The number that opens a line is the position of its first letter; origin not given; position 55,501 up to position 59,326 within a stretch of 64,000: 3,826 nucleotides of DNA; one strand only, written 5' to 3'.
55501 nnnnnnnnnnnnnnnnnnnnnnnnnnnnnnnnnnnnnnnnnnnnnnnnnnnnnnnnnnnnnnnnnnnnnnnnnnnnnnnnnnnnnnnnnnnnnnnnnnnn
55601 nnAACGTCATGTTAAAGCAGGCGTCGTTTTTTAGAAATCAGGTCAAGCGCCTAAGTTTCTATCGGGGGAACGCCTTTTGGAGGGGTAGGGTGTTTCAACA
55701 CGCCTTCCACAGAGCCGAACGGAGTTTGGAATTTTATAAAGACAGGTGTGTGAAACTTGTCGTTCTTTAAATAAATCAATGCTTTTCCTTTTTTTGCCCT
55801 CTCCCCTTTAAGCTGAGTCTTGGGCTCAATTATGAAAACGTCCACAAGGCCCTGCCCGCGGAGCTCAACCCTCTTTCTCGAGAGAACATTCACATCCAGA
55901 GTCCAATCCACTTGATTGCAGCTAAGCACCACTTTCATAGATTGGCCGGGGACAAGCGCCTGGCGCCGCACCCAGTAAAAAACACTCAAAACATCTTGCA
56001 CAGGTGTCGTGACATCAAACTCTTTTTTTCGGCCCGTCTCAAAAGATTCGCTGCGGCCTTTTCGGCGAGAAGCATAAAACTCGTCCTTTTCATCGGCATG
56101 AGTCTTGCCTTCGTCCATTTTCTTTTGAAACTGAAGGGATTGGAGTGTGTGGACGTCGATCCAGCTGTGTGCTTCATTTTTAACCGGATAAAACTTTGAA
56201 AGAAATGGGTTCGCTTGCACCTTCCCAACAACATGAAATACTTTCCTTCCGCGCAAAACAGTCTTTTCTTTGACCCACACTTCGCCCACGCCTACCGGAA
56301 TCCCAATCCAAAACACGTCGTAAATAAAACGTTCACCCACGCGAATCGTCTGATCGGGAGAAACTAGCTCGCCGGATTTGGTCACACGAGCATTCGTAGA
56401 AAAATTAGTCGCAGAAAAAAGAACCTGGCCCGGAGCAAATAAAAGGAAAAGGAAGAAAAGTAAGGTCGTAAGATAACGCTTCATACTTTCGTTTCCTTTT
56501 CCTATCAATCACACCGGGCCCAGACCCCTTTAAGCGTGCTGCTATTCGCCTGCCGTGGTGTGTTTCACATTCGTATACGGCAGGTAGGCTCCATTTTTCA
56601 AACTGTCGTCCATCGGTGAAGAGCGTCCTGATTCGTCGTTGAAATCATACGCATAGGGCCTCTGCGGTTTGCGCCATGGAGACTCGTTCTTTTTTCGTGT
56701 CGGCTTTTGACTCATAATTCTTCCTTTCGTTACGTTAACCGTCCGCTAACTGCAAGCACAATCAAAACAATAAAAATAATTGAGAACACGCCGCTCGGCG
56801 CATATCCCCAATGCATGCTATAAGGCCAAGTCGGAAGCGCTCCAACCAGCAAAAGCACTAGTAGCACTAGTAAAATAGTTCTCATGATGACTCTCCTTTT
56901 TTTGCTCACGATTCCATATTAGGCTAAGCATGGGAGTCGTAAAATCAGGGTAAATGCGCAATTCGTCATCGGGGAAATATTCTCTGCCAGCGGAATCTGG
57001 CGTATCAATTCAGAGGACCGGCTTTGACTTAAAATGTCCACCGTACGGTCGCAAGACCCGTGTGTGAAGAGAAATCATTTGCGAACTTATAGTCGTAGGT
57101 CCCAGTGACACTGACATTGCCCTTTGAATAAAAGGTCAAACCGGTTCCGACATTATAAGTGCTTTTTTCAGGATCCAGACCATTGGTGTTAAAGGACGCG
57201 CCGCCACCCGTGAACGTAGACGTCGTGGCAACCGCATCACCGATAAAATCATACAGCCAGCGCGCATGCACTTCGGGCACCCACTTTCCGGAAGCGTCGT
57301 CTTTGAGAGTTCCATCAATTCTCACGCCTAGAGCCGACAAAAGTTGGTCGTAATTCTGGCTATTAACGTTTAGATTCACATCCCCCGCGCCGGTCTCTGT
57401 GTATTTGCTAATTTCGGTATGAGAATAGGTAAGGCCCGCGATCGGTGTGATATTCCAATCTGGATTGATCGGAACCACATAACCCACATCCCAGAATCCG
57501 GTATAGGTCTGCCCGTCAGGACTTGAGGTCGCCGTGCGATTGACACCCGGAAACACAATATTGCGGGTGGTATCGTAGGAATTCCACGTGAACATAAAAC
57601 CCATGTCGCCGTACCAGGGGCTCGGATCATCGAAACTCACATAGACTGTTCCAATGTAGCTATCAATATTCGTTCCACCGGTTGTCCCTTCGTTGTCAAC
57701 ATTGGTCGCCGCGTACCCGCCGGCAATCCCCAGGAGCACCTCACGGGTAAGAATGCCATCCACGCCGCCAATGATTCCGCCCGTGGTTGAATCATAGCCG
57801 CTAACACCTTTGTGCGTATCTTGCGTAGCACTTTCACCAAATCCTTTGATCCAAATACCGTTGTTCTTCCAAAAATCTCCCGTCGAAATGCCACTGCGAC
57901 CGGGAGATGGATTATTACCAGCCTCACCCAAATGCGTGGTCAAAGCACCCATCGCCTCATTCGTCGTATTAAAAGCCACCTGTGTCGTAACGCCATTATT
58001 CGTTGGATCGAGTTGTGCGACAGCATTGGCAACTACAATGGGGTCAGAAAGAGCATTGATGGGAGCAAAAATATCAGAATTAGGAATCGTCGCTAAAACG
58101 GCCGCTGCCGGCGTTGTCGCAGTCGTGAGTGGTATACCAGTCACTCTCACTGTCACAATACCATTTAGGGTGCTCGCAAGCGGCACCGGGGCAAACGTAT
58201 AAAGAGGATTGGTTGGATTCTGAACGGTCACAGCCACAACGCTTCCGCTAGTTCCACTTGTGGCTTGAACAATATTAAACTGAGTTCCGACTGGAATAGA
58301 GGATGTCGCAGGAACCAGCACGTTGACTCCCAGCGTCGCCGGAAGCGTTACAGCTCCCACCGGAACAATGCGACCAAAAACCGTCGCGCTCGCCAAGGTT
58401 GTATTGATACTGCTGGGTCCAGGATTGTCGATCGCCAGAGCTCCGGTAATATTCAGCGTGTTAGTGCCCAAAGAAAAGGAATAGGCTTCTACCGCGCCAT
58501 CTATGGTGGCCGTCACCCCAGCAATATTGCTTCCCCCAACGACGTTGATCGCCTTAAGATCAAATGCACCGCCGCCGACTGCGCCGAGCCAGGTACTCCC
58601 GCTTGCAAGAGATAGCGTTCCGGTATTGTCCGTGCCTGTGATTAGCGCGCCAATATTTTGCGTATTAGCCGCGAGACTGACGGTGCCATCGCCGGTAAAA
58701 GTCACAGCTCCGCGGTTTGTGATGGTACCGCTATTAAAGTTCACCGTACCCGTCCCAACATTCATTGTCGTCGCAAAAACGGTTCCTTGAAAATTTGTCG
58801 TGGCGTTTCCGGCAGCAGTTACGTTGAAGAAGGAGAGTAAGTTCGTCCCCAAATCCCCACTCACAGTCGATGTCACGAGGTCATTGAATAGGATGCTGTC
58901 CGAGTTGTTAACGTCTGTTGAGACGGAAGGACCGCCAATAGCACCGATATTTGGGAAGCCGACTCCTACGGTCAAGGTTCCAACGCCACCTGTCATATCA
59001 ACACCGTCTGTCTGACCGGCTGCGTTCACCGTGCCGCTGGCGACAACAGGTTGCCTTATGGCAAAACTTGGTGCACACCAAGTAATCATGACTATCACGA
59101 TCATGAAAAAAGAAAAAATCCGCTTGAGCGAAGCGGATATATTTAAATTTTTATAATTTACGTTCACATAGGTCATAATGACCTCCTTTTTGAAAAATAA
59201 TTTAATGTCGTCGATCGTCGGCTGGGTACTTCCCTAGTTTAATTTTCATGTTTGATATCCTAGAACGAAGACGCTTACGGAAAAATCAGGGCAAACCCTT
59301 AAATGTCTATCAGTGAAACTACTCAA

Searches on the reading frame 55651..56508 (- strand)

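Call 48: search_protein_families(library=pfam, proteins=[window:55651-56508:-], max_evalue=0.1)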
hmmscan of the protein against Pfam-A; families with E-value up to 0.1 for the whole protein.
window:55651-56508:- (285 aa): 1 family
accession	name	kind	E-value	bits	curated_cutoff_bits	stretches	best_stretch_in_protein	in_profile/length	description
PF11306.15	DUF3108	-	2.6e-26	93.2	26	1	63-271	2-208/209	Protein of unknown function (DUF3108)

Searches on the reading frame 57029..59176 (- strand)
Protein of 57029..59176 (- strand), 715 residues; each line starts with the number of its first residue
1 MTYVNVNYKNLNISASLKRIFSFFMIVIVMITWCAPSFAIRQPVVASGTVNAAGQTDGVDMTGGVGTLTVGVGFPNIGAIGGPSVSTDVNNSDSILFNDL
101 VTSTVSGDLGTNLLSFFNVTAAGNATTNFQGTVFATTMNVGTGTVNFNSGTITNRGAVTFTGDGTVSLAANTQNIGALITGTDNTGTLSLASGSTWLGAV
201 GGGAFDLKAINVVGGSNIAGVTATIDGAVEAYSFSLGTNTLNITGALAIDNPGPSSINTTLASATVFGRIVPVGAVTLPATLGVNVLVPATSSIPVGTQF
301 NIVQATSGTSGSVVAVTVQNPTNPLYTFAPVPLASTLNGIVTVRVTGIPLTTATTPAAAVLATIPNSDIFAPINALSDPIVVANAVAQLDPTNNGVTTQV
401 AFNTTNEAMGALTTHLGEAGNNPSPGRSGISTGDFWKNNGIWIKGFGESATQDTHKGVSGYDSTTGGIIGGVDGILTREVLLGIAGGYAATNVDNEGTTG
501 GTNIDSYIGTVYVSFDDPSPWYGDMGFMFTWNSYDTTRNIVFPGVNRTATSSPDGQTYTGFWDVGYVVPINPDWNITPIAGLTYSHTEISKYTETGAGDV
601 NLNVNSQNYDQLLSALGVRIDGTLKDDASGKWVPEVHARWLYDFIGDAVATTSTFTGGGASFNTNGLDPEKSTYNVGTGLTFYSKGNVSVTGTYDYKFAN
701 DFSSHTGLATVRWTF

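Call 34: search_protein_families(library=pfam, proteins=[window:57029-59176:-], max_evalue=0.00001)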
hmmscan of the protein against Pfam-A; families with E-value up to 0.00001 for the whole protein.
window:57029-59176:- (715 aa): 1 family
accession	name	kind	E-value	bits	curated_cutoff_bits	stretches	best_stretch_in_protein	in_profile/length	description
PF03797.25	Autotransporter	-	2e-61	208.4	26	1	441-695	1-255/255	Autotransporter beta-domain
